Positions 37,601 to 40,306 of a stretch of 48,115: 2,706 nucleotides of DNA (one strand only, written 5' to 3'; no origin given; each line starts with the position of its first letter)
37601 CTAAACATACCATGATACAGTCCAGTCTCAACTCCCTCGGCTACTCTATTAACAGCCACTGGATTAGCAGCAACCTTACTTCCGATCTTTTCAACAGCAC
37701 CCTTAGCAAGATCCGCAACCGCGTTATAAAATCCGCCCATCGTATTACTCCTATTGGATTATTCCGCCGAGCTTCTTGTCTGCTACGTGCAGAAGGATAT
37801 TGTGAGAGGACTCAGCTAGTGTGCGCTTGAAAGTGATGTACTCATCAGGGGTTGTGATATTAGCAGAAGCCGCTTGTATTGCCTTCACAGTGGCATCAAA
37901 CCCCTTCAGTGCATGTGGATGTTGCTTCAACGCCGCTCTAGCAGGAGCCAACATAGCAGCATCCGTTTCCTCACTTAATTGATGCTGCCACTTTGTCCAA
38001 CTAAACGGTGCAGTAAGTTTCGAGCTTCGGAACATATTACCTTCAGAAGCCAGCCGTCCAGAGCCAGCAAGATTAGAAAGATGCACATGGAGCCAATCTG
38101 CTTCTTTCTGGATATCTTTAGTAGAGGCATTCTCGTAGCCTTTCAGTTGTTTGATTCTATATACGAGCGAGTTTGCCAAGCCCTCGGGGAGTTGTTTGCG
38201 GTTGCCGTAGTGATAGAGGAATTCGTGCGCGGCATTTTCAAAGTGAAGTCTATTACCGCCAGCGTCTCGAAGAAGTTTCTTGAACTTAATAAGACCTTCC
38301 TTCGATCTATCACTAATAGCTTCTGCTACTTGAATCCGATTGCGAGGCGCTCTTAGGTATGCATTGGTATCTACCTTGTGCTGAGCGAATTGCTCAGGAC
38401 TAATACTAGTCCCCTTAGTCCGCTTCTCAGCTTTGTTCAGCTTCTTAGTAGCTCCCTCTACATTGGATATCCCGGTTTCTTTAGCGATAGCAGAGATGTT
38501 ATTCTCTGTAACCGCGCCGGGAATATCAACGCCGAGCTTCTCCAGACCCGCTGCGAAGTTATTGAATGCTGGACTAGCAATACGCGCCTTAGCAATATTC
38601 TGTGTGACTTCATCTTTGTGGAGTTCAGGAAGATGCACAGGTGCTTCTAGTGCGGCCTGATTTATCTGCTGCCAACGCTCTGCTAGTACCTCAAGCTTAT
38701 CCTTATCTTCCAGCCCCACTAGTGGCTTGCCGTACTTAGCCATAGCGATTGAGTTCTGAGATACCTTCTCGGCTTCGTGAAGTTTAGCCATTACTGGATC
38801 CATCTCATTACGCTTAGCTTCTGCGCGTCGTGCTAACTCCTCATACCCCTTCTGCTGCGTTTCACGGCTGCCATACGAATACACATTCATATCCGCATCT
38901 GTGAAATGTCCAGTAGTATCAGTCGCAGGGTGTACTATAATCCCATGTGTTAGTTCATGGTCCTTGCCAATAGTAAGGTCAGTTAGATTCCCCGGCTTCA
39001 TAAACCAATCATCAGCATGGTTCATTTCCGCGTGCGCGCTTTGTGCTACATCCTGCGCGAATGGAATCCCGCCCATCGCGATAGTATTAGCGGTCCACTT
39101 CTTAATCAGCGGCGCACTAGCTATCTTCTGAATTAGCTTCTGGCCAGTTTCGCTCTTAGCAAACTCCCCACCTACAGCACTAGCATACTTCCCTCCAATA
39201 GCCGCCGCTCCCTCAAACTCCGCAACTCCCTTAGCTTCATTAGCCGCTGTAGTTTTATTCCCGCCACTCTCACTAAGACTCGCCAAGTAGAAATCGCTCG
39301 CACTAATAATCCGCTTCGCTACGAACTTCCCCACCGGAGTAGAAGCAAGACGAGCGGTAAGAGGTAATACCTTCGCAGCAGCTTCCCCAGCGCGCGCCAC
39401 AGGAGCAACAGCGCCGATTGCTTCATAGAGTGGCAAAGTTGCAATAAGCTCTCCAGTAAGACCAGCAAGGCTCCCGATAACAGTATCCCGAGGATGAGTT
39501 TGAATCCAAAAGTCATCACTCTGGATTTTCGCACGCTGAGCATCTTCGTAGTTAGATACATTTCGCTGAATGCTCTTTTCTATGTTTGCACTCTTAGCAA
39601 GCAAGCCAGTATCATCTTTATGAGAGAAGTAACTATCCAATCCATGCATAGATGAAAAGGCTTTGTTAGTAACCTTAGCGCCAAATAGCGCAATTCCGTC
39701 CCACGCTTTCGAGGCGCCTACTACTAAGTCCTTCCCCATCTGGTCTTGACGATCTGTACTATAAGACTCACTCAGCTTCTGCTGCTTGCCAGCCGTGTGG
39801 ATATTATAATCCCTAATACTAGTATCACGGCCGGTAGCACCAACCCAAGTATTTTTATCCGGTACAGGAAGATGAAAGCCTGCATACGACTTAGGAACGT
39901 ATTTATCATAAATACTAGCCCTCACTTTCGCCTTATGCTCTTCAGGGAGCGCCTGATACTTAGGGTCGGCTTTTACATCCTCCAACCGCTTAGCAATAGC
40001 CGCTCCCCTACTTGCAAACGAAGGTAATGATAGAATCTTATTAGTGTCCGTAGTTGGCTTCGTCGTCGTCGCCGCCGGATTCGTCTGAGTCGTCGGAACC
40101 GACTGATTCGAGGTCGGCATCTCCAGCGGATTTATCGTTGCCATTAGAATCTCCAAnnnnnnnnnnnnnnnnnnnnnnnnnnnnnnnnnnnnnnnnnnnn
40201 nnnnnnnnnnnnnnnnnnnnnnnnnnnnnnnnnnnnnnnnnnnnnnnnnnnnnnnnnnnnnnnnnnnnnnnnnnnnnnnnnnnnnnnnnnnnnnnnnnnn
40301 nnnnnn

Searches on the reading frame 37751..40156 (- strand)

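Call 35: search_protein_families(library=phrogs, proteins=[window:37751-40156:-], max_evalue=0.001)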
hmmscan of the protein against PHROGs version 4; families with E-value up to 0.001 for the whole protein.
window:37751-40156:- (801 aa): 1 family
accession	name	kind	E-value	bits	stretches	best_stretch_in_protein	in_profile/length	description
phrog_16786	-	unknown function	0.00079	19.9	0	174-230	292-348/403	-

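Call 94: search_protein_families(library=padloc, proteins=[window:37751-40156:-], max_evalue=0.01)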
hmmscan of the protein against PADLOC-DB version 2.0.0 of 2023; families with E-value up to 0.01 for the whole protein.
window:37751-40156:- (801 aa): 0 families
